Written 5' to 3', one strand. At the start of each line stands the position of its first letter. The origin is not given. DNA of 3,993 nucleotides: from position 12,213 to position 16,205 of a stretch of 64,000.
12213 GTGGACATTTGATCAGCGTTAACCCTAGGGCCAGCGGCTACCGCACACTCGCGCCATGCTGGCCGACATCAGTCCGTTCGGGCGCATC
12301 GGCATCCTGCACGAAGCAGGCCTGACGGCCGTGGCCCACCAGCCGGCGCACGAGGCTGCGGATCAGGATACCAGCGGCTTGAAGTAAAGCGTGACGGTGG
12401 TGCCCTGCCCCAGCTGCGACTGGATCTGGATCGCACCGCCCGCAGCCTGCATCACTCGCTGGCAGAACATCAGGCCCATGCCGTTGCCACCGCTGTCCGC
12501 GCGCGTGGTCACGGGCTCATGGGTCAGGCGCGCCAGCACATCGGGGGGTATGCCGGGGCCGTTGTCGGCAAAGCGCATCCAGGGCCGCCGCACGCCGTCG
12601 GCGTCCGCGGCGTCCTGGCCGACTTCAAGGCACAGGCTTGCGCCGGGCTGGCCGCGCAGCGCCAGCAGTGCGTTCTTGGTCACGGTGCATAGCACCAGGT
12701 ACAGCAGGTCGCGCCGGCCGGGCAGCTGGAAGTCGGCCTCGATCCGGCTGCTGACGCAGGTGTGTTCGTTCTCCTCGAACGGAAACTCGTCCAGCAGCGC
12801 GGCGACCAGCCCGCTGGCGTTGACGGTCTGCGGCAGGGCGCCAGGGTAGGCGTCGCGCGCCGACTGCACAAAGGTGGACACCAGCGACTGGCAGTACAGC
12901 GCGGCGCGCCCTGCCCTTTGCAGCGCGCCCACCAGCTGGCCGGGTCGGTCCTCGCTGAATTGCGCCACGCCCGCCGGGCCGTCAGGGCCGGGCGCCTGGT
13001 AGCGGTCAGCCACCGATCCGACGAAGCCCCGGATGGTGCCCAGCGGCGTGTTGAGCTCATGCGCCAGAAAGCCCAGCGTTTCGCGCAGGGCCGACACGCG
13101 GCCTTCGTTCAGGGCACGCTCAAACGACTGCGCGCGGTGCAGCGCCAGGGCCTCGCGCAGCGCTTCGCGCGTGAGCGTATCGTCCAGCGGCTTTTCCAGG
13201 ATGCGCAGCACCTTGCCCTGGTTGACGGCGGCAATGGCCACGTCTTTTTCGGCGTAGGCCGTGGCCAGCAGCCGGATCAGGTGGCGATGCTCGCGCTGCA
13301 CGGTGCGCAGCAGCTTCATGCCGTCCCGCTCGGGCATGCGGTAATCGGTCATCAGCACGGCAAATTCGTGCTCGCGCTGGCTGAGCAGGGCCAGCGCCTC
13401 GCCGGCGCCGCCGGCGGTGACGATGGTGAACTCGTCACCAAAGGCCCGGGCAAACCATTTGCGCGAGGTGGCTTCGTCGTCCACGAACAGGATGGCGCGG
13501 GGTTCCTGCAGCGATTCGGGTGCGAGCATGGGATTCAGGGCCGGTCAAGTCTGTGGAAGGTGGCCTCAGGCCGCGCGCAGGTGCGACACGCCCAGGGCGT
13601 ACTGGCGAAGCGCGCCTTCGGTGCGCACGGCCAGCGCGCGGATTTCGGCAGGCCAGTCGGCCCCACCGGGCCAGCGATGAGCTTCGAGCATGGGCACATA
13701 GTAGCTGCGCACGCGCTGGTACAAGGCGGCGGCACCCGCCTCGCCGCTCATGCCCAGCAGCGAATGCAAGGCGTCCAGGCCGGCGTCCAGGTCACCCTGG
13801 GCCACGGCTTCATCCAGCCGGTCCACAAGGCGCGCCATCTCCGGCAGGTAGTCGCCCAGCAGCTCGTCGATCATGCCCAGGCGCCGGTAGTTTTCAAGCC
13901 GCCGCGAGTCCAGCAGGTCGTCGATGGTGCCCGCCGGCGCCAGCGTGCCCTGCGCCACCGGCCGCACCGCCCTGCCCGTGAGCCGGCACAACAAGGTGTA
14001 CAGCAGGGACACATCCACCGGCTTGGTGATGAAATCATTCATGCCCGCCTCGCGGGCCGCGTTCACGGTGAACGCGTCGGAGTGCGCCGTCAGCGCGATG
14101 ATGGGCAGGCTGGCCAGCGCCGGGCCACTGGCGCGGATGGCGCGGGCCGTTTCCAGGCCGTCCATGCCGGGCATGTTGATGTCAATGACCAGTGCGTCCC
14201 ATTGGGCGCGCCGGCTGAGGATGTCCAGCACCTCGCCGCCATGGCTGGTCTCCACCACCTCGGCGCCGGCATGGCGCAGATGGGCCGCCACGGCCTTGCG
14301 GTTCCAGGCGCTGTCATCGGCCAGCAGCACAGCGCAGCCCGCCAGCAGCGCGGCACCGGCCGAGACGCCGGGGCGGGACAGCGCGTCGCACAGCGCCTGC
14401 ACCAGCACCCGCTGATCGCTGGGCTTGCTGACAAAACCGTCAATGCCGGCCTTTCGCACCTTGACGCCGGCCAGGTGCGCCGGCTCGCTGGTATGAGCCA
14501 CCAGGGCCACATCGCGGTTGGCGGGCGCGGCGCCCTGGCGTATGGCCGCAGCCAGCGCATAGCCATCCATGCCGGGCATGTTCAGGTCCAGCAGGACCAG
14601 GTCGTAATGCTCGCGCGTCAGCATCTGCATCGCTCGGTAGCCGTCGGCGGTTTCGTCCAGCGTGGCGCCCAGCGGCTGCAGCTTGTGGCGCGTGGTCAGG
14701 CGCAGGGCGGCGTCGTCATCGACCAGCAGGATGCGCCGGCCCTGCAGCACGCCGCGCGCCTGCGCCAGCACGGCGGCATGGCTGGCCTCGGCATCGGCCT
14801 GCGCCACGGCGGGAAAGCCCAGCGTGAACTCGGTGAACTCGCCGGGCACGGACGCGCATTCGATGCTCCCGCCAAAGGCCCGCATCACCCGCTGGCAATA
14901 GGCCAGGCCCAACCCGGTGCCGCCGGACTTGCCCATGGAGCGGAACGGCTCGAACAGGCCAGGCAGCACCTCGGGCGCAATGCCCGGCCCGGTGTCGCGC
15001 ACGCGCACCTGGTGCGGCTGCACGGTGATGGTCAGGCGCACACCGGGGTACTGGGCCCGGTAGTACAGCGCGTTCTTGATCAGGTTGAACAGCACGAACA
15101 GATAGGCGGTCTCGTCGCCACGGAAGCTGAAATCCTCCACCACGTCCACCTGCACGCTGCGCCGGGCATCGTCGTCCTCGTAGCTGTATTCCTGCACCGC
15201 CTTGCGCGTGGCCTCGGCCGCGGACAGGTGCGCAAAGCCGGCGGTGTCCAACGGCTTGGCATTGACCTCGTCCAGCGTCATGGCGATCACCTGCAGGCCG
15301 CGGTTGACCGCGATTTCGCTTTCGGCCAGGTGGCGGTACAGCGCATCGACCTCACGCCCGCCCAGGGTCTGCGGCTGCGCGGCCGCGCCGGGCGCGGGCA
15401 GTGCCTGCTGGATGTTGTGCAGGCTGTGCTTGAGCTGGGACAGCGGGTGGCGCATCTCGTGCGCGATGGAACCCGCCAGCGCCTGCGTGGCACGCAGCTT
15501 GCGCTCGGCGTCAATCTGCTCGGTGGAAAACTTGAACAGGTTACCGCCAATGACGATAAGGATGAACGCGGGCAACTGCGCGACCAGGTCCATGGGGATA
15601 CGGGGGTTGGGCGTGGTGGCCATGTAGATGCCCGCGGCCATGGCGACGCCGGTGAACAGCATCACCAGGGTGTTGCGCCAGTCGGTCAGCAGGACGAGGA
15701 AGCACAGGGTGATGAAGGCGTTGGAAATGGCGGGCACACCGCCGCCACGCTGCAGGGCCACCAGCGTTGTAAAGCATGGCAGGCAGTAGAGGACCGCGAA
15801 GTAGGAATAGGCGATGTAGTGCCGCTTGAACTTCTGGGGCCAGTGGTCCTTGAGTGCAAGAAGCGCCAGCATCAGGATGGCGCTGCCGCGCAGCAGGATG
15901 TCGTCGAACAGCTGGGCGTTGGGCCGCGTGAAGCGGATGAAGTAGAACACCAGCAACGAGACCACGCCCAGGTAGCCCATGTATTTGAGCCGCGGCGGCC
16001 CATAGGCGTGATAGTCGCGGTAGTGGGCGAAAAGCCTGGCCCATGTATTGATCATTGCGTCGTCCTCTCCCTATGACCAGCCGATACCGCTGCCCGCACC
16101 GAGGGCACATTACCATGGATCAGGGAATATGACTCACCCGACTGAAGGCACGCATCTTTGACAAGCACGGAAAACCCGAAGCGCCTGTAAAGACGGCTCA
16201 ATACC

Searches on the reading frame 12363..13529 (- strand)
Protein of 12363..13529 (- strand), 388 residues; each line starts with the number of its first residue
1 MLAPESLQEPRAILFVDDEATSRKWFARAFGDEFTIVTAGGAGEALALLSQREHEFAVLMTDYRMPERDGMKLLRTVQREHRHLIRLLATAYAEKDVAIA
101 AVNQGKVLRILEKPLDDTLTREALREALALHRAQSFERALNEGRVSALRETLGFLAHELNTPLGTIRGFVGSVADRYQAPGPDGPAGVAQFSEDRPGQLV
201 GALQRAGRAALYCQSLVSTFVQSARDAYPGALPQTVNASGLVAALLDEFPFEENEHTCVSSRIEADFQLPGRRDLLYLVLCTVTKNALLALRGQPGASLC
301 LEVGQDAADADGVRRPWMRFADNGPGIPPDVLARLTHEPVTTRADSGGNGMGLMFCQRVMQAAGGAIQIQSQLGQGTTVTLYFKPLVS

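Call 10: search_protein_families(library=pfam, proteins=[window:12363-13529:-], max_evalue=0.01)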
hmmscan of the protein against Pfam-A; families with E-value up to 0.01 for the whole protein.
window:12363-13529:- (388 aa): 3 families
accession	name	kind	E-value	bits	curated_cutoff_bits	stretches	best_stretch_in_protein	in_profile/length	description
PF02518.31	HATPase_c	-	7.6e-15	55.8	26.4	1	273-384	3-108/111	Histidine kinase-, DNA gyrase B-, and HSP90-like ATPase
PF00072.30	Response_reg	-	1.6e-13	51.2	30.2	1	13-123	1-109/111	Response regulator receiver domain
PF00512.31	HisKA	-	1.4e-05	25.4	26.9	1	148-222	2-59/66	His Kinase A (phospho-acceptor) domain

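Call 11: search_protein_families(library=ncbifam, proteins=[window:12363-13529:-], max_evalue=0.01)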
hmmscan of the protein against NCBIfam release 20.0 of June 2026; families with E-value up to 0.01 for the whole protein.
window:12363-13529:- (388 aa): 98 families (the best 25 are shown)
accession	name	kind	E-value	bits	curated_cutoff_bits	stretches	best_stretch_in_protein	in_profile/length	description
NF053512.1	nitric_RR_NosR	exception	3.1e-24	85.8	400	1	13-142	1-129/422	response regulator c-di-GMP phosphodiesterase, NosR family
NF010076.0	PRK13557.1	subfamily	1.7e-21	76.3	631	2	320-383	329-392/540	histidine kinase famiy protein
NF052574.1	HisKinEspCMyxo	equivalog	1.6e-19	69.6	1200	2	309-382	563-634/785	serine histidine kinase EspC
NF046026.1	HisKinCckACaul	equivalog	5.1e-18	64.5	1000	2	319-382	466-529/678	cell cycle histidine kinase CckA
NF046020.1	HisKinCckABruc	equivalog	1.3e-17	63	1000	2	11-116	750-855/868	cell cycle histidine kinase CckA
NF053867.1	SprKinKinDBac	equivalog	9.7e-16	57.3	775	1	263-382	385-494/500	sporulation kinase KinD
NF052573.1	HisKinEspAMyxo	equivalog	3.2e-15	55.2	1400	2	10-81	631-702/755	serine histidine kinase EspA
NF008468.0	PRK11360.1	equivalog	4.2e-15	55.1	646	1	277-384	508-607/616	two-component system sensor histidine kinase AtoS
NF010411.0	PRK13837.1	equivalog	4.9e-14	51.3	647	1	318-383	610-673/828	two-component system VirA-like sensor kinase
TIGR02966.1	phoR_proteo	equivalog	4.2e-13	49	334.2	1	155-383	121-333/333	phosphate regulon sensor histidine kinase PhoR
NF008469.0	PRK11361.1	equivalog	6.7e-13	48.1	714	1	11-136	5-128/461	acetoacetate metabolism transcriptional regulator AtoC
NF006900.1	PRK09390.1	equivalog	1e-12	48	255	1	12-137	6-129/203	response regulator FixJ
NF011695.0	PRK15115.1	equivalog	1.6e-12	46.9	763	1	9-134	5-128/445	two-component system response regulator GlrR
NF041945.1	LuxN_Vibrio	equivalog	2.1e-12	46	1550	1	265-385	568-680/839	quorum-sensing autoinducer 1 sensor kinase/phosphatase LuxN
NF007688.0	PRK10364.1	equivalog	4.4e-11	42.2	479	1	317-382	385-448/460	two-component system sensor histidine kinase ZraS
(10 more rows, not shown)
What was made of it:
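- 12363..13529 (-): Response-regulator/histidine-kinase protein (388 aa) downstream of HK2 in the same orientation. Calls 10, 11.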

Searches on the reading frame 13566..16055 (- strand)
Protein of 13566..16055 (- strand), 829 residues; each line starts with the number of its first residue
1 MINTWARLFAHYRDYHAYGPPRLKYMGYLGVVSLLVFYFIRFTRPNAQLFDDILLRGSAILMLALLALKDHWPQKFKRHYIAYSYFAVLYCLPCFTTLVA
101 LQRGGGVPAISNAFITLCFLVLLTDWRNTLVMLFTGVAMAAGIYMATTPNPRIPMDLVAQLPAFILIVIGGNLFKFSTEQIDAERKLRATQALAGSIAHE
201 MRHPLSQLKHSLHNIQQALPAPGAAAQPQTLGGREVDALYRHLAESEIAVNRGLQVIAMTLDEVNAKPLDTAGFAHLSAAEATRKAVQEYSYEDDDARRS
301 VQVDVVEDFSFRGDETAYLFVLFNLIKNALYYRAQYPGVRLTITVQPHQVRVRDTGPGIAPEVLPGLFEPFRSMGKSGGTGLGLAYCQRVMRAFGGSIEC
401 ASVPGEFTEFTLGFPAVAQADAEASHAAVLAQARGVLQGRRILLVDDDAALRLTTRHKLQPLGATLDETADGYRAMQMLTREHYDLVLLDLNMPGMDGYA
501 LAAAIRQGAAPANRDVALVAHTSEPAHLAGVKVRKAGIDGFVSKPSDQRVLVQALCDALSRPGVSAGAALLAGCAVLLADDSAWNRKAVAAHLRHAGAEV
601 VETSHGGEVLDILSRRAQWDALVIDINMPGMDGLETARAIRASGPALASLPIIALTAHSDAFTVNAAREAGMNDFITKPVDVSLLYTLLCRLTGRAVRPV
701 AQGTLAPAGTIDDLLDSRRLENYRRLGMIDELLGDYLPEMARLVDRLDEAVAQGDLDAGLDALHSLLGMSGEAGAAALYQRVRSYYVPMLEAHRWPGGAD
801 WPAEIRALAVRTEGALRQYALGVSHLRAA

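Call 10: search_protein_families(library=pfam, proteins=[window:13566-16055:-], max_evalue=0.01)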
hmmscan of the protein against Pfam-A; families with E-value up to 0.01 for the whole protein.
window:13566-16055:- (829 aa): 4 families
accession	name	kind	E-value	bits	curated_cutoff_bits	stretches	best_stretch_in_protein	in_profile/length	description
PF00072.30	Response_reg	-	7.9e-48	161.7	30.2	2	576-686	1-107/111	Response regulator receiver domain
PF02518.31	HATPase_c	-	7e-20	72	26.4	1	313-416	1-109/111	Histidine kinase-, DNA gyrase B-, and HSP90-like ATPase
PF01627.28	Hpt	-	3.2e-05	24.5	24.6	1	731-780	1-50/84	Hpt domain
PF19540.4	DUF6064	-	0.0076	16.7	27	0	25-124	48-147/210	Family of unknown function (DUF6064)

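Call 11: search_protein_families(library=ncbifam, proteins=[window:13566-16055:-], max_evalue=0.01)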
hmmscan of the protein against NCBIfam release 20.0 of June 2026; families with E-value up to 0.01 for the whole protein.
window:13566-16055:- (829 aa): 148 families (the best 25 are shown)
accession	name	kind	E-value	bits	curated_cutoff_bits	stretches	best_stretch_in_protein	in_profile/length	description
NF041945.1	LuxN_Vibrio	equivalog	6.5e-76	256.1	1550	2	180-553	452-829/839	quorum-sensing autoinducer 1 sensor kinase/phosphatase LuxN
NF011874.0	PRK15347.1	equivalog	8.4e-52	176.3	852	3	576-782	693-886/921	two component system sensor kinase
TIGR02956.1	TMAO_torS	equivalog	4.9e-48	163.9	676.5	2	312-559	574-820/967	TMAO reductase system sensor histidine kinase/response regulator TorS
NF008318.0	PRK11107.1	equivalog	4.7e-41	140.8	890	3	575-778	669-875/920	two-component sensor histidine kinase BarA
NF008099.0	PRK10841.1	equivalog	7.1e-41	139.9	920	3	433-556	818-937/949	two-component system sensor histidine kinase RcsC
NF008302.0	PRK11091.1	equivalog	1.7e-40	138.9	838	2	314-555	395-639/779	aerobic respiration two-component sensor histidine kinase ArcB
NF052574.1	HisKinEspCMyxo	equivalog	3.8e-37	127.9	1200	2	322-509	535-735/785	serine histidine kinase EspC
NF041880.1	EPS_EpsF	equivalog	6.1e-36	123.9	900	3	580-683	2-104/492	response regulator EpsF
NF041733.1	resp_reg_CseB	equivalog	2.2e-34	118.8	350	2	575-699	2-121/228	two-component system response regulator CseB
NF007420.1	PRK09959.1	equivalog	1.3e-33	115.8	1995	2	307-508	818-1027/1197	acid-sensing system histidine kinase EvgS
NF041947.1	LuxQ_Vibrio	equivalog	2.8e-33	114.9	1200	2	298-556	568-836/843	quorum-sensing autoinducer 2 sensor kinase/phosphatase LuxQ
NF046026.1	HisKinCckACaul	equivalog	1.2e-32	112.9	1000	2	350-507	465-628/678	cell cycle histidine kinase CckA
NF008543.0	PRK11466.1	equivalog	5.7e-32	110.5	982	2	311-559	555-798/914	TMAO reductase system sensor histidine kinase/response regulator TorS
NF038297.2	hybrid_HK_HrmK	equivalog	5.2e-30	104.6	725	2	321-552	356-601/607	hybrid histidine kinase/response regulator HrmK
NF045901.1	HisKinLetSLeg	equivalog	2.1e-29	102.2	1650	2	438-561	670-791/906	two-component system sensor histidine kinase LetS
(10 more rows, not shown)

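Call 13: find_encoding_contigs(protein=window:13566-16055:-, flank=6000, max_places=10)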
Protein window:13566-16055:- (829 aa): 22 contigs read that carry it; 10 places shown.
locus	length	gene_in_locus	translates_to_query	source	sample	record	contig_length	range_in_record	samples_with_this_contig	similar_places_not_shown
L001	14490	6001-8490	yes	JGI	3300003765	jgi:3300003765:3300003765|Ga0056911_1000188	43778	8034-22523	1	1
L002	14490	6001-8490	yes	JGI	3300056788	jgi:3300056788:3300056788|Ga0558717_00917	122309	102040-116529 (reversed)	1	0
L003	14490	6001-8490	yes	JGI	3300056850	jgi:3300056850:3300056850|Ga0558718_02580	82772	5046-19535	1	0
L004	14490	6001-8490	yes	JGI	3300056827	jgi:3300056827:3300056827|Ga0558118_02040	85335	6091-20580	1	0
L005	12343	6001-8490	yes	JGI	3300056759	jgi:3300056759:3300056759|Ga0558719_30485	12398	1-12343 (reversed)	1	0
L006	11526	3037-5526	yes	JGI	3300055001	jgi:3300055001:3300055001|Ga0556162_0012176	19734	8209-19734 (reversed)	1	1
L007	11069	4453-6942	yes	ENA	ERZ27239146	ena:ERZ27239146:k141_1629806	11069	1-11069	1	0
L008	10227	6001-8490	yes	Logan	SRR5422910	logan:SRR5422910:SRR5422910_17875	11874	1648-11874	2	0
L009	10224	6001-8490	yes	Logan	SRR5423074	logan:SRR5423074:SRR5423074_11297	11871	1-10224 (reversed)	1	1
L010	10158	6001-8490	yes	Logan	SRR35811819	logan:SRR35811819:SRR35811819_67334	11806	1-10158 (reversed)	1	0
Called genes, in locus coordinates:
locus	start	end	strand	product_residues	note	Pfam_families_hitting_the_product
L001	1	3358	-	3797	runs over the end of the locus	?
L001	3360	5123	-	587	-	PF08479:POTRA_2, PF17287:POTRA_3, PF03865:ShlB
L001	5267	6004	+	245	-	-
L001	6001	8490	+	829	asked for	PF02518:HATPase_c, PF00072:Response_reg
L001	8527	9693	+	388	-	PF00072:Response_reg, PF00512:HisKA (faint), PF02518:HATPase_c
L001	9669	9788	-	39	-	-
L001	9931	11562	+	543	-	PF00501:AMP-binding, PF13193:AMP-binding_C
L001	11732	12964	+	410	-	PF13458:Peripla_BP_6, PF13433:Peripla_BP_5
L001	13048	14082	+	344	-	PF02653:BPD_transp_2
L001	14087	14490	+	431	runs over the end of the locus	PF02653:BPD_transp_2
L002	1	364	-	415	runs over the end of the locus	PF00355:Rieske, PF19301:LigXa_C, PF19112:VanA_C (weak)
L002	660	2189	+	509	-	PF00665:rve (weak), PF22483:Mu-transpos_C_2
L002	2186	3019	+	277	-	PF01695:IstB_IS21, PF00308:Bac_DnaA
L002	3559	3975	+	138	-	PF13700:DUF4158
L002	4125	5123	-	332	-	PF08479:POTRA_2, PF17287:POTRA_3, PF03865:ShlB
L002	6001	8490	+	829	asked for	PF02518:HATPase_c, PF00072:Response_reg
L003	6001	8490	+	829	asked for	PF02518:HATPase_c, PF00072:Response_reg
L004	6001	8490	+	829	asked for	PF02518:HATPase_c, PF00072:Response_reg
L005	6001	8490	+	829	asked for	PF02518:HATPase_c, PF00072:Response_reg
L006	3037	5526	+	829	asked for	PF02518:HATPase_c, PF00072:Response_reg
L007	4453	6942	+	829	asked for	PF02518:HATPase_c, PF00072:Response_reg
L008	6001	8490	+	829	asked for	PF02518:HATPase_c, PF00072:Response_reg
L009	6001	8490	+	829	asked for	PF02518:HATPase_c, PF00072:Response_reg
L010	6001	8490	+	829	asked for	PF02518:HATPase_c, PF00072:Response_reg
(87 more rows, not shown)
